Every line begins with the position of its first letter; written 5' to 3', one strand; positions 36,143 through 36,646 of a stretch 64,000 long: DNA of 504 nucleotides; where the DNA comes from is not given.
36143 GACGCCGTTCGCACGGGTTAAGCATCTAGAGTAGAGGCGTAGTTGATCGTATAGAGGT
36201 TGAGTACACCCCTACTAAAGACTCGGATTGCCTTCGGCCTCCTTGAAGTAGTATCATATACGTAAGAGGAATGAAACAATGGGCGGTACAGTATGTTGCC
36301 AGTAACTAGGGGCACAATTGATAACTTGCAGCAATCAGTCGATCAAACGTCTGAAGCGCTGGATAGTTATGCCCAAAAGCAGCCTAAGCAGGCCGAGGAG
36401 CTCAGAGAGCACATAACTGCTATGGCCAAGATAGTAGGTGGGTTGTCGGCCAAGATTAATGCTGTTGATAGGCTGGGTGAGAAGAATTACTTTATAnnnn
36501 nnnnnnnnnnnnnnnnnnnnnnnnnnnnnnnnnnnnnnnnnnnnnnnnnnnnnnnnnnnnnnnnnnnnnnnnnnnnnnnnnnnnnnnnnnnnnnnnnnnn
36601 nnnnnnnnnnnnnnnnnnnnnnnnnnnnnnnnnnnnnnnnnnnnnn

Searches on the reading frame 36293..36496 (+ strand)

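Call 79: search_protein_families(library=pfam, proteins=[window:36293-36496:+], max_evalue=10)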
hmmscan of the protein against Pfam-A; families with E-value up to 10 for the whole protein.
seq(68 aa): 10 families
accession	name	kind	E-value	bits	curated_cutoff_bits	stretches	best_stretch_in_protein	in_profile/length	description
PF05791.16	Bacillus_HBL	-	0.011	16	29.1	1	6-58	111-163/177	Bacillus haemolytic enterotoxin (HBL)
PF04740.18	LXG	-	0.027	14.8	26.5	1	9-54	147-192/202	LXG domain of WXG superfamily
PF19380.4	DUF5955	-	0.031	15.1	27.1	1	17-61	36-80/88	Family of unknown function (DUF5955)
PF05531.17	NPV_P10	-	0.051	14.5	29.8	1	4-59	8-62/75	Nucleopolyhedrovirus P10 protein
PF14362.11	DUF4407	-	0.055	13.2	31.3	1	6-65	197-256/297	Domain of unknown function (DUF4407)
PF03395.19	Pox_P4A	-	0.06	11.4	25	1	18-61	736-779/882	Poxvirus P4A protein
PF09763.15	Sec3_CC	-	0.073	13.4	27.1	1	8-60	19-70/133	Exocyst complex component Sec3, coiled-coil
PF04399.18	Glutaredoxin2_C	-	0.085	13.1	32.8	1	18-62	30-74/130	Glutaredoxin 2, C terminal domain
PF16525.10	MHB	-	0.089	13.4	27.4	1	13-39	38-64/77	Haemophore, haem-binding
PF06103.16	DUF948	-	0.16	12.6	37.2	1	8-61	20-73/89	Bacterial protein of unknown function (DUF948)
